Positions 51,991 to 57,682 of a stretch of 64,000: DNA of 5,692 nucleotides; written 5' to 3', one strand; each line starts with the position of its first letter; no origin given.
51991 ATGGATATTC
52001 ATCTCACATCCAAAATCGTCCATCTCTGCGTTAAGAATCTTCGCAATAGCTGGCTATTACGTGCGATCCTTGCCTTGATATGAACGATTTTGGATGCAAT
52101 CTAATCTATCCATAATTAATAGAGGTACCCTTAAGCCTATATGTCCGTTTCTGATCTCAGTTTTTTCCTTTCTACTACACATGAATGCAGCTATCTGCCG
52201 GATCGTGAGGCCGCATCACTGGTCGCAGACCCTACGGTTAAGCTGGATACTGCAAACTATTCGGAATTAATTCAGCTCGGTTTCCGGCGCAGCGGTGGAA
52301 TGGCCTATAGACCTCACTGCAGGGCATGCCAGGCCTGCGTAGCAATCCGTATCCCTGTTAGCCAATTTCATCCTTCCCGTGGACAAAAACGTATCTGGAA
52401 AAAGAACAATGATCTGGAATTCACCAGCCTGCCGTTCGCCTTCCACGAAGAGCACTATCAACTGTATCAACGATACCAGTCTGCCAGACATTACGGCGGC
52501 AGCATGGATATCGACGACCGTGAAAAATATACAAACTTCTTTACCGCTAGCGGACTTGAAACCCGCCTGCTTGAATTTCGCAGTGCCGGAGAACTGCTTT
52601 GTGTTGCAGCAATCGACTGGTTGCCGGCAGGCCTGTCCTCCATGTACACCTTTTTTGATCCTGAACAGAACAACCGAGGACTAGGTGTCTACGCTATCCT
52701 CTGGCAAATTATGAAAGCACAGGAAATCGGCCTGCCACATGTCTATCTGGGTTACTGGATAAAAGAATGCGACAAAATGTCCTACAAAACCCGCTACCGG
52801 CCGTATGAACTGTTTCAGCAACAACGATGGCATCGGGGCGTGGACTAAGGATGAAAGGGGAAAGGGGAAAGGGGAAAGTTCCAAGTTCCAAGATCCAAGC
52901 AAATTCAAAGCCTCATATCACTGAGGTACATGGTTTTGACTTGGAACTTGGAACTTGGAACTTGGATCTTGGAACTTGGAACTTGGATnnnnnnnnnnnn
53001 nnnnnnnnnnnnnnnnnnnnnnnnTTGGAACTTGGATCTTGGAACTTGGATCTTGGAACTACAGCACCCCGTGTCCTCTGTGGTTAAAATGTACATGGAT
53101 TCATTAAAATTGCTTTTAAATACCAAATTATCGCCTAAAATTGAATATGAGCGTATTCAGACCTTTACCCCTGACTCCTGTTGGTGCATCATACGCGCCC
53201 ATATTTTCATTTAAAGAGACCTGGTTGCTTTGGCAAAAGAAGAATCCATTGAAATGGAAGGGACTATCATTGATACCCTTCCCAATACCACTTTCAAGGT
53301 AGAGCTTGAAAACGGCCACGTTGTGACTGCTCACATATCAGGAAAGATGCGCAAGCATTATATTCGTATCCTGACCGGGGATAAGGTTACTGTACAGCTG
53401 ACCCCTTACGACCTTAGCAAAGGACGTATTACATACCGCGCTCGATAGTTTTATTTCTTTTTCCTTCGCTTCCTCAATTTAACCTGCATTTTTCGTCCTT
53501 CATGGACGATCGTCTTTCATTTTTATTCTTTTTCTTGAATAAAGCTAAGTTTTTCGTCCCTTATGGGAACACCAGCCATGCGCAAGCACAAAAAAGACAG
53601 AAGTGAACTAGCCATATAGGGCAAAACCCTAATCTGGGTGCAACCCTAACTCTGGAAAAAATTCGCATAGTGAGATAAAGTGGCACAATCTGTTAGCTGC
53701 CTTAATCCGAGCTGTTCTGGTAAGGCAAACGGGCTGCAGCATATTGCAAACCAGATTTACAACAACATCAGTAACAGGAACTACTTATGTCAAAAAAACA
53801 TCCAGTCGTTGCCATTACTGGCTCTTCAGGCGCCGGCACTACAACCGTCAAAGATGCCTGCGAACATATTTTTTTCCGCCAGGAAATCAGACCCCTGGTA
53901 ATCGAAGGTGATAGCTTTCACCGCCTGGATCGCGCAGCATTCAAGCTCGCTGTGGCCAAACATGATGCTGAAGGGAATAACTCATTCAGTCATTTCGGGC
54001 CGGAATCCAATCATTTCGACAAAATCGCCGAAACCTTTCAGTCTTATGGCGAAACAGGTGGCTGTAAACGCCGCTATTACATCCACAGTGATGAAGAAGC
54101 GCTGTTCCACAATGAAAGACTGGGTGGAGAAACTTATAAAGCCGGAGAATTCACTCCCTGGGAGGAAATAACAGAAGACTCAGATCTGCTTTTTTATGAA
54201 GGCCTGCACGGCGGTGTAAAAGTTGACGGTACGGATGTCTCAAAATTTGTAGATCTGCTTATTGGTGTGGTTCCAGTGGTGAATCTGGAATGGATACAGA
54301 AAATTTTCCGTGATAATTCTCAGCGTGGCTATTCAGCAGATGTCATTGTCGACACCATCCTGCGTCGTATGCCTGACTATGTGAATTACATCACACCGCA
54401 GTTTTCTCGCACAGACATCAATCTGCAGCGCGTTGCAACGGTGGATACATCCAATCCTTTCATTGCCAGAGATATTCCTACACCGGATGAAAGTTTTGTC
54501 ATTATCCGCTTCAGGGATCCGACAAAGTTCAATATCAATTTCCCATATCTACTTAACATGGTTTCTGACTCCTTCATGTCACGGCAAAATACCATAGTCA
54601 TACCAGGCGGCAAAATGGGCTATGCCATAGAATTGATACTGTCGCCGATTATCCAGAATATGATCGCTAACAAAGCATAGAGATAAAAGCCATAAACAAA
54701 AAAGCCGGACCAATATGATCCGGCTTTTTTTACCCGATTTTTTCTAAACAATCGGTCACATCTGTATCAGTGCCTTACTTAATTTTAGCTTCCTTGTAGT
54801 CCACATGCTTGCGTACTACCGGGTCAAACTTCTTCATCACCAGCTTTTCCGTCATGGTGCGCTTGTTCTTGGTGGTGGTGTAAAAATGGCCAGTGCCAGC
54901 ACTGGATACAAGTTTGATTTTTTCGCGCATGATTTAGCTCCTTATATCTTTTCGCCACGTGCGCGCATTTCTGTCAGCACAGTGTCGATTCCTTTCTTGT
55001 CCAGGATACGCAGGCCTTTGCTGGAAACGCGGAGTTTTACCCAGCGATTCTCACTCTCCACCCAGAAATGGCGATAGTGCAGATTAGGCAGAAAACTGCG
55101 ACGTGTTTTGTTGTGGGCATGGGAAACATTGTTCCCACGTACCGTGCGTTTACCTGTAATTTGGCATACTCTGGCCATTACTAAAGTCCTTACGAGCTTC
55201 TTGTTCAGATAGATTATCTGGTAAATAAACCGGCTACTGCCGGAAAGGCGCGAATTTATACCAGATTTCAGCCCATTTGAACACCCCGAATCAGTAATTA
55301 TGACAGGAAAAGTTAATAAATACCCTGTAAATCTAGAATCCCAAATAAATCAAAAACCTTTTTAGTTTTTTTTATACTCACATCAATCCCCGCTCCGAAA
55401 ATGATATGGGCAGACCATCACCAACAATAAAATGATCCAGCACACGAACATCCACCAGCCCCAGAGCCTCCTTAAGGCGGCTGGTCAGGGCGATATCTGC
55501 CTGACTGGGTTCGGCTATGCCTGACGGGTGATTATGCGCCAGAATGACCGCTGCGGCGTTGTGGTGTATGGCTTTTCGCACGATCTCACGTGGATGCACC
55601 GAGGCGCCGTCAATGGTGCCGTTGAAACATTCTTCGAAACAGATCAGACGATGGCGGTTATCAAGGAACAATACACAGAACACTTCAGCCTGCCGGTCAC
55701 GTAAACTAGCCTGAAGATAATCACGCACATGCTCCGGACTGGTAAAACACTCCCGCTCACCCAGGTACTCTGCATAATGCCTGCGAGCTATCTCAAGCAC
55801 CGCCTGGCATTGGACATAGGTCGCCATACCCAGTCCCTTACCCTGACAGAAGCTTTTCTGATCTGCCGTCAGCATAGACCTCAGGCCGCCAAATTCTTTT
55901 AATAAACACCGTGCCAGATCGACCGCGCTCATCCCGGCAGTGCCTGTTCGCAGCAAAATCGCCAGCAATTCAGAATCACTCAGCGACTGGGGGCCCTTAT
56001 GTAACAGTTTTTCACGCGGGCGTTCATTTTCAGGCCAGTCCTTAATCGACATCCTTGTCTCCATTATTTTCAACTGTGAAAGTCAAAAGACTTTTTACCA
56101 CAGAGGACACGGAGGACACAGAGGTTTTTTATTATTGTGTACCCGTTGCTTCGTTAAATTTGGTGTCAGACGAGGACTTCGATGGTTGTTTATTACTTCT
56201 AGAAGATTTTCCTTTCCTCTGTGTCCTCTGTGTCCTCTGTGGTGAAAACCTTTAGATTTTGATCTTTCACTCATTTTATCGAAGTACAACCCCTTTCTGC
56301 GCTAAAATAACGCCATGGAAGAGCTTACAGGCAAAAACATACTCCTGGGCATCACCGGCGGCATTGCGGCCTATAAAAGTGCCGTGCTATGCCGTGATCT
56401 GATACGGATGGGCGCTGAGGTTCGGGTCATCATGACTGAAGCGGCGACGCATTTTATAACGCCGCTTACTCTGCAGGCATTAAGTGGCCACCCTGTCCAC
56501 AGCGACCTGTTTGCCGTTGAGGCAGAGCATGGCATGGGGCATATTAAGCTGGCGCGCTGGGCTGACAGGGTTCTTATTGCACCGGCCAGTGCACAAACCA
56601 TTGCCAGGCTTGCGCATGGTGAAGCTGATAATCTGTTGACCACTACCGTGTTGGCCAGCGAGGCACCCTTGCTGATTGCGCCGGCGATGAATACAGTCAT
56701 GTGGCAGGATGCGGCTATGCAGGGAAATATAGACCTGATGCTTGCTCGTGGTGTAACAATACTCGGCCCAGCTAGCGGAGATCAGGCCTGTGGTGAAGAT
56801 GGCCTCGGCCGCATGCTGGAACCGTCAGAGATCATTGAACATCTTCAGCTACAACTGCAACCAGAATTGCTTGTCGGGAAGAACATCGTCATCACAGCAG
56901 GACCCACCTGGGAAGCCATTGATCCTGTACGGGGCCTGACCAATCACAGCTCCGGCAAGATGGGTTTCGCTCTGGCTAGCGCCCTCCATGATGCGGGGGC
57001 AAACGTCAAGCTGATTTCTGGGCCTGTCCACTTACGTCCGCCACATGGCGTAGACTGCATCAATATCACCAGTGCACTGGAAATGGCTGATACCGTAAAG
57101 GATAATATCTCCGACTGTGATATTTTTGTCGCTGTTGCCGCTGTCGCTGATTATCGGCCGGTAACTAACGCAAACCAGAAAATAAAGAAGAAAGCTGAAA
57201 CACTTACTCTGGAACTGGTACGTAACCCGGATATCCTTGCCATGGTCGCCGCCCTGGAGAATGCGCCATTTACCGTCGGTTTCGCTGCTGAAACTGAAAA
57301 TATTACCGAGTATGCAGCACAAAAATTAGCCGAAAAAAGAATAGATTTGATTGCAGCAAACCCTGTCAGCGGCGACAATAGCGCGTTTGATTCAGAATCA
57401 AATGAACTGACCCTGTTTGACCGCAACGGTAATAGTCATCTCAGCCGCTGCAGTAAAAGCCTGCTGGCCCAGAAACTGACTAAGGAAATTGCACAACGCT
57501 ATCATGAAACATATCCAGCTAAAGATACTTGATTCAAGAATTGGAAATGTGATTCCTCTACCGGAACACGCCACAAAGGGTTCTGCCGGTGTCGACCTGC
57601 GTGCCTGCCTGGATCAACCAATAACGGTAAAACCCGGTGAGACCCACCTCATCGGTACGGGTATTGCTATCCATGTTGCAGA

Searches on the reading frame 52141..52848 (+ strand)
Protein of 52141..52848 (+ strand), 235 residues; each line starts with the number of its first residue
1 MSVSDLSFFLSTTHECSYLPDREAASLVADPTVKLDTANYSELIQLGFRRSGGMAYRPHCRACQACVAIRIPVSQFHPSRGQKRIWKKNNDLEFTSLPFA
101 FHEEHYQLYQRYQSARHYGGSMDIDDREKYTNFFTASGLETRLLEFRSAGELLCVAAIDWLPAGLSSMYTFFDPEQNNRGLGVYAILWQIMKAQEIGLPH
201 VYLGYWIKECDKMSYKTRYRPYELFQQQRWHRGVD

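Call 9: search_protein_families(library=pfam, proteins=[window:52141-52848:+])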
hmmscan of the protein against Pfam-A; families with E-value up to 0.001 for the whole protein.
window:52141-52848:+ (235 aa): 2 families
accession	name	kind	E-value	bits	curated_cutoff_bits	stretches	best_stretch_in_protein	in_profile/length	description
PF04377.21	ATE_C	-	3.1e-42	144.5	25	1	104-225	1-121/122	Arginine-tRNA-protein transferase, C terminus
PF04376.19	ATE_N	-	1.3e-25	89.8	27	1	14-84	1-72/72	Arginine-tRNA-protein transferase, N terminus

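Call 67: find_homologous_proteins(query=window:52141-52848:+, max_evalue=1e-60)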
Query window:52141-52848:+ (235 aa): 5763 proteins with E <= 1e-60 among 8000 candidates; the best 120 are listed.
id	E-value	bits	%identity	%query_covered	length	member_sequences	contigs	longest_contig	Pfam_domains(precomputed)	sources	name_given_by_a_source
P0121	2.3e-158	543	98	100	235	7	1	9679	PF04377.22,PF04376.20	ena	-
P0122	7.7e-146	502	91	100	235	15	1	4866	PF04377.22,PF04376.20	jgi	-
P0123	1.8e-139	481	88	99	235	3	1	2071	PF04377.22,PF04376.20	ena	-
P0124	4.3e-138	477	86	100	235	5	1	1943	PF04377.22,PF04376.20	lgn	-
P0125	9.9e-136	469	84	100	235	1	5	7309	PF04377.22,PF04376.20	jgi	jgi:arginyl-tRNA--protein-N-Asp/Glu arginylyltransferase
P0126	3.2e-135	467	82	100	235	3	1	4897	PF04377.22,PF04376.20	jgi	jgi:arginine-tRNA-protein transferase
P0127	3.8e-135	467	82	100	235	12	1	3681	PF04377.22,PF04376.20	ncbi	-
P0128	5.4e-135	467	83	100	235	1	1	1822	PF04377.22,PF04376.20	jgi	jgi:arginyl-tRNA--protein-N-Asp/Glu arginylyltransferase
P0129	9.2e-135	466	83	100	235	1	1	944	PF04377.22,PF04376.20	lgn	-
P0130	5.7e-133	460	81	100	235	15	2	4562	PF04377.22,PF04376.20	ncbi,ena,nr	ncbi:MAG: arginyltransferase [Gammaproteobacteria bacterium]|nr:arginyltransferase [Gammaproteobacte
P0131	1.7e-132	458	82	98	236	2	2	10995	PF04377.22,PF04376.20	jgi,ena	jgi:arginine-tRNA-protein transferase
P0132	3.4e-132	457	82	100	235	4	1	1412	PF04377.22,PF04376.20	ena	-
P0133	2.3e-131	455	81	100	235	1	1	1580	PF04377.22,PF04376.20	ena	-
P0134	3.7e-130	451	83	99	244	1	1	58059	PF04377.22,PF04376.20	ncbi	-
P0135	5.6e-129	447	80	98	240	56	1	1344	PF04377.22,PF04376.20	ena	-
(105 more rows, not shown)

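Call 68: find_encoding_contigs(protein=P0121, flank=2500, max_places=1)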
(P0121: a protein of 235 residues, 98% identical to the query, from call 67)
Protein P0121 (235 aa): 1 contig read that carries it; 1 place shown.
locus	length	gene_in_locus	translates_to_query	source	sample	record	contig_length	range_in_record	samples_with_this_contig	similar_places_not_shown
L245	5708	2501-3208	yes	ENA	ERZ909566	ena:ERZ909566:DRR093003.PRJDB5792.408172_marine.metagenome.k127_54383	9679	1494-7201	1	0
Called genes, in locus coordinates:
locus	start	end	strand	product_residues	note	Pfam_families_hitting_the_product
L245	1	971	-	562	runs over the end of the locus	PF00795:CN_hydrolase, PF02540:NAD_synthase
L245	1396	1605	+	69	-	PF04339:FemAB_like (weak)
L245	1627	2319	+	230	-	PF03588:Leu_Phe_trans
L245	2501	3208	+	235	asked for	PF04376:ATE_N, PF04377:ATE_C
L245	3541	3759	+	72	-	PF01176:eIF-1a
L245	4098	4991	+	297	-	PF00485:PRK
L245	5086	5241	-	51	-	PF00471:Ribosomal_L33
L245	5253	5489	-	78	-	PF00830:Ribosomal_L28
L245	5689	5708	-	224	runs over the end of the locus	PF20582:UPF0758_N, PF04002:RadC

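Call 69: find_encoding_contigs(protein=P0122, flank=2500, max_places=1)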
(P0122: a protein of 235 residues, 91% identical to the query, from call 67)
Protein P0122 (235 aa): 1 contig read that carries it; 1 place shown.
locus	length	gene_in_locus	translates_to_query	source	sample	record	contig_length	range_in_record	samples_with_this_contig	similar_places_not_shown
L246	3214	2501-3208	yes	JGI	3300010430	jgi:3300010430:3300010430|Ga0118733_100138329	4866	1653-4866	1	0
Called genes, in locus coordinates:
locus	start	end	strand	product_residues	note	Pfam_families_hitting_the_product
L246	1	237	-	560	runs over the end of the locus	PF00795:CN_hydrolase, PF02540:NAD_synthase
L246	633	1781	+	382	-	PF04339:FemAB_like, PF13480:Acetyltransf_6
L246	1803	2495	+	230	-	PF03588:Leu_Phe_trans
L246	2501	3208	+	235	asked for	PF04376:ATE_N, PF04377:ATE_C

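Call 70: find_encoding_contigs(protein=P0125, flank=2500, max_places=1)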
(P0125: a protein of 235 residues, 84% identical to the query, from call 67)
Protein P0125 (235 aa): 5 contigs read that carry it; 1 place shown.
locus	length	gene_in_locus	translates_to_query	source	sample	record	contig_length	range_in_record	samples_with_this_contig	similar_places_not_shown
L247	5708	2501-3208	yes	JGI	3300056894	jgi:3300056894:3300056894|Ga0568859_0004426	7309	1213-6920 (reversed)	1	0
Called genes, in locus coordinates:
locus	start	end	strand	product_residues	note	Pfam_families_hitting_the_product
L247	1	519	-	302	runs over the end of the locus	?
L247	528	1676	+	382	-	PF04339:FemAB_like, PF13480:Acetyltransf_6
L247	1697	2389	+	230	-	PF03588:Leu_Phe_trans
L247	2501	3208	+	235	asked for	PF04376:ATE_N, PF04377:ATE_C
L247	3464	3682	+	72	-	PF01176:eIF-1a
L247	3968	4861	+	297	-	PF00485:PRK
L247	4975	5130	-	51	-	PF00471:Ribosomal_L33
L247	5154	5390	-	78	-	PF00830:Ribosomal_L28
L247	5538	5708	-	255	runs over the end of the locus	PF20582:UPF0758_N, PF04002:RadC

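Call 71: find_encoding_contigs(protein=P0134, flank=2500, max_places=1)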
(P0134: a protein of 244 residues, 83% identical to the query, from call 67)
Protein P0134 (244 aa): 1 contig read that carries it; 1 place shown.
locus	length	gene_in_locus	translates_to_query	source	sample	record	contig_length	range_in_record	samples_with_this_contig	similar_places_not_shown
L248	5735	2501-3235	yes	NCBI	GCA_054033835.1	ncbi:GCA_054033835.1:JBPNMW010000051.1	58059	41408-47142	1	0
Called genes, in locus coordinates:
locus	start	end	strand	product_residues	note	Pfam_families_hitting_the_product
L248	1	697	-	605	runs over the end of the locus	PF00795:CN_hydrolase, PF02540:NAD_synthase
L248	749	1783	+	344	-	PF04339:FemAB_like, PF13480:Acetyltransf_6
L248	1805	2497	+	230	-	PF03588:Leu_Phe_trans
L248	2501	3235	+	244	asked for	PF04376:ATE_N, PF04377:ATE_C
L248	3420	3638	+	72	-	PF01176:eIF-1a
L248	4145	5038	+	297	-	PF00485:PRK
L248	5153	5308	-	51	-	PF00471:Ribosomal_L33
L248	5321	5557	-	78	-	PF00830:Ribosomal_L28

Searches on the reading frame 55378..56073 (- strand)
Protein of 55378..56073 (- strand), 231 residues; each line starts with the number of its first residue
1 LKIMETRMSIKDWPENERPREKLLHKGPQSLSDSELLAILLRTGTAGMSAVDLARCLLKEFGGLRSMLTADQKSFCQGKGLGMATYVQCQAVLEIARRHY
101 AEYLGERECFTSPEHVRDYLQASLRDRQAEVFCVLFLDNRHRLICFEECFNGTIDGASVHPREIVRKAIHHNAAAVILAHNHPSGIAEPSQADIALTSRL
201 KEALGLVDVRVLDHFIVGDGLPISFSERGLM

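Call 63: search_protein_families(library=pfam, proteins=[window:55378-56073:-], max_evalue=0.00001)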
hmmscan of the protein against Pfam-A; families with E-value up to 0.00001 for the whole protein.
window:55378-56073:- (231 aa): 2 families
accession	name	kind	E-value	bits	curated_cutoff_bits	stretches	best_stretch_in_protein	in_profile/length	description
PF04002.20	RadC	-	9e-47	158.4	22.1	1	110-230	1-121/121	RadC-like JAB domain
PF20582.4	UPF0758_N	-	6.1e-30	103.6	27.1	1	10-86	1-76/77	UPF0758 N-terminal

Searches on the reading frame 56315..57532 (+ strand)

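Call 63: search_protein_families(library=pfam, proteins=[window:56315-57532:+], max_evalue=0.00001)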
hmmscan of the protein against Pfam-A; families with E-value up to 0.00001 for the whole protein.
window:56315-57532:+ (405 aa): 2 families
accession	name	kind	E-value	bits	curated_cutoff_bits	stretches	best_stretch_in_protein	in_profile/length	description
PF04127.22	DFP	-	8.1e-70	234.9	22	1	187-367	2-185/186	DNA/pantothenate metabolism flavoprotein C-terminal domain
PF02441.25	Flavoprotein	-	1.2e-31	110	22.7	1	7-177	1-158/162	Flavoprotein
